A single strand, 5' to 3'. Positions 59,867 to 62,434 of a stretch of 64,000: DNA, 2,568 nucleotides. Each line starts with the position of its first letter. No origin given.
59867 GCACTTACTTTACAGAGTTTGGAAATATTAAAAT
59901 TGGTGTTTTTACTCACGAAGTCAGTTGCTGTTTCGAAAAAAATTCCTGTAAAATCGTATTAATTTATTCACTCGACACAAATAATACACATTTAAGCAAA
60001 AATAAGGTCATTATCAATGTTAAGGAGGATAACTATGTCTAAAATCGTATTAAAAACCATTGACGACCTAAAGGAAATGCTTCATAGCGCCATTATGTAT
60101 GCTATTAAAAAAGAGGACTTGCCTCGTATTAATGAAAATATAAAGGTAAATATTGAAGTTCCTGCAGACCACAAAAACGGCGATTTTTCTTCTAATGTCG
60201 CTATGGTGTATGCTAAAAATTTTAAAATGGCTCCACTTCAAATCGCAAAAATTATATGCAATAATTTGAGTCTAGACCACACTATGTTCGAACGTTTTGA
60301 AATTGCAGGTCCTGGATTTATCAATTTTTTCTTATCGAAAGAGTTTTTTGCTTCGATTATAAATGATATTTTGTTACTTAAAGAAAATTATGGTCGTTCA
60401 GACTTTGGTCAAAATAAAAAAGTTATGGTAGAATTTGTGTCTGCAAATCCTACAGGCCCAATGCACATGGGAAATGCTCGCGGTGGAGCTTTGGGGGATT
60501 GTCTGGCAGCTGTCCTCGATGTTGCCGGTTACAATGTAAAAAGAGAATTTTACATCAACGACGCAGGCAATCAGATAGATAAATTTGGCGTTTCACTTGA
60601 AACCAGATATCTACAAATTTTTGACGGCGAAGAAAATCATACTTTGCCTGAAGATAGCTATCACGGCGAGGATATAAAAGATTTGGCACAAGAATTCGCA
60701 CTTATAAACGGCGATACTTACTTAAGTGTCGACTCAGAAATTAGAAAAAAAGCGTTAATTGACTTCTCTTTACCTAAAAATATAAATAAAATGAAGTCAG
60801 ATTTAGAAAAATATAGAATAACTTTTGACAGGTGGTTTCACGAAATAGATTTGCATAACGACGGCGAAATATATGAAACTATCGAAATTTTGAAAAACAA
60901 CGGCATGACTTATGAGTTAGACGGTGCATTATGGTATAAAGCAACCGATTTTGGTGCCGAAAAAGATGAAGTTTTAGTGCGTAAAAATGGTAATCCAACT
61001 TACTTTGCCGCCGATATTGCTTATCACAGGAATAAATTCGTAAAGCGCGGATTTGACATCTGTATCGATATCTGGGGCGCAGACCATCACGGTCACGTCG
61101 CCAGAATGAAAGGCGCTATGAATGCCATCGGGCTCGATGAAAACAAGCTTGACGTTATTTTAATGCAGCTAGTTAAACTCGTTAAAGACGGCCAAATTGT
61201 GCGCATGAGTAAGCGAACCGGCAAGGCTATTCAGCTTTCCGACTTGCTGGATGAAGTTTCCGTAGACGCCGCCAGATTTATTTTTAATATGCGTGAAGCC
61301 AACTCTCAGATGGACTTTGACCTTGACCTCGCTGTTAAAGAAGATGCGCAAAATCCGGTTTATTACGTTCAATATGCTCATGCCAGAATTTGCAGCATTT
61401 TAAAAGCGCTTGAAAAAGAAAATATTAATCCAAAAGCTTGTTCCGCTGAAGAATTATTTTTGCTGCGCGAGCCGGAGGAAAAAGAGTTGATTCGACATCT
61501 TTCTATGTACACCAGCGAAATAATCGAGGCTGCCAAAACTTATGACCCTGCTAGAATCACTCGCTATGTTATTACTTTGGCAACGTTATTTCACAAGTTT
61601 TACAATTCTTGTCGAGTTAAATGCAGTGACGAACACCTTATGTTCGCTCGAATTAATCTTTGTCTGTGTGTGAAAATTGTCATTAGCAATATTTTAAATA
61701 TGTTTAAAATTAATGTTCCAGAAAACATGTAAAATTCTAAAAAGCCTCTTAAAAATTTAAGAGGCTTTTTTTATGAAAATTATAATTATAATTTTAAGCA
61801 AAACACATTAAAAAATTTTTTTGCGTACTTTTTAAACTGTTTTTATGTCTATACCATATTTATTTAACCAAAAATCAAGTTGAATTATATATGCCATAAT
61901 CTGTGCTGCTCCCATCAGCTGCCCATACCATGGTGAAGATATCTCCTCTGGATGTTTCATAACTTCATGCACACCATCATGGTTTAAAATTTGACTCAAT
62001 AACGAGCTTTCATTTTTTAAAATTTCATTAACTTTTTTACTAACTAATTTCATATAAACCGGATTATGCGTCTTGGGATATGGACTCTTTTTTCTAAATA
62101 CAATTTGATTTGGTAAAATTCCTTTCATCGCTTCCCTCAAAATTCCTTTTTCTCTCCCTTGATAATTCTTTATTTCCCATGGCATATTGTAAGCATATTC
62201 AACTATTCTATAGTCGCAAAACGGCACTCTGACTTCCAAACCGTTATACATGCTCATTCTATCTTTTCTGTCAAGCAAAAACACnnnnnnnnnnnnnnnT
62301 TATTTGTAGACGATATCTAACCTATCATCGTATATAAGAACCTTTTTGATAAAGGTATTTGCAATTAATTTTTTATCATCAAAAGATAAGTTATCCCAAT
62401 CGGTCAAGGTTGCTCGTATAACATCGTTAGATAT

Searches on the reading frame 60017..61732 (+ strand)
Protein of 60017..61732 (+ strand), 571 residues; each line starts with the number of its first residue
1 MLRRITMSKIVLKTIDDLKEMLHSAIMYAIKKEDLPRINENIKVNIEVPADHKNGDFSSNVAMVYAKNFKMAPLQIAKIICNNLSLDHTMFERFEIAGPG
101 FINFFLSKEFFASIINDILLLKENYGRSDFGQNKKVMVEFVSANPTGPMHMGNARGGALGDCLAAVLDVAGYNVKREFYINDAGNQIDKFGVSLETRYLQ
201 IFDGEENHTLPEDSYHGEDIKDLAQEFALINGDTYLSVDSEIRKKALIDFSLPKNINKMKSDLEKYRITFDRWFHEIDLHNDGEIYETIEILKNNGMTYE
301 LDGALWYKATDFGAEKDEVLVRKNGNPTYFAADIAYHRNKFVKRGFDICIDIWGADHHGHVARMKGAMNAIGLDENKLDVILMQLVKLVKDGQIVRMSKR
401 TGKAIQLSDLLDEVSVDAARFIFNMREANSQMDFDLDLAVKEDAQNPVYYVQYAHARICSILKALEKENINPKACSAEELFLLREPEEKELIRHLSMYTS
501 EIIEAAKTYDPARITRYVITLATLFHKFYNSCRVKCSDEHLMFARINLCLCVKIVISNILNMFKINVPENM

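Call 69: search_protein_families(library=pfam, proteins=[window:60017-61732:+], max_evalue=0.00001)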
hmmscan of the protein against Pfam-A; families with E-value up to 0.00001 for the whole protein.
window:60017-61732:+ (571 aa): 3 families
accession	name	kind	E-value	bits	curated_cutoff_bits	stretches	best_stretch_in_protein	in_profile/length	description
PF05746.21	DALR_1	-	2.8e-31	108.5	22.3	1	451-571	1-117/117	DALR anticodon binding domain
PF00750.26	tRNA-synt_1d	-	3.2e-23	82.7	23.3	1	116-429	3-312/349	tRNA synthetases class I (R), catalytic domain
PF03485.21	Arg_tRNA_synt_N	-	1.9e-22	80.1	21.5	1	24-106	5-85/85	Arginyl tRNA synthetase N terminal domain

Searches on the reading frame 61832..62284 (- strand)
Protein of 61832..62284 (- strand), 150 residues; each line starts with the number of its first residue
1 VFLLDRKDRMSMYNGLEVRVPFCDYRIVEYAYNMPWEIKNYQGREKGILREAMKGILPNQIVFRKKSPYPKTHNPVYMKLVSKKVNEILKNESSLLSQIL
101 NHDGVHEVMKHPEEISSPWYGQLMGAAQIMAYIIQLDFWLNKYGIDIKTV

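Call 69: search_protein_families(library=pfam, proteins=[window:61832-62284:-], max_evalue=0.00001)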
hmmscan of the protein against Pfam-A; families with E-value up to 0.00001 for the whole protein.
window:61832-62284:- (150 aa): 1 family
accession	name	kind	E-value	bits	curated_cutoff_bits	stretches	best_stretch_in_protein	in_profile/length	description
PF00733.27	Asn_synthase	-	1.8e-32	113.8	21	1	2-140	221-353/354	Asparagine synthase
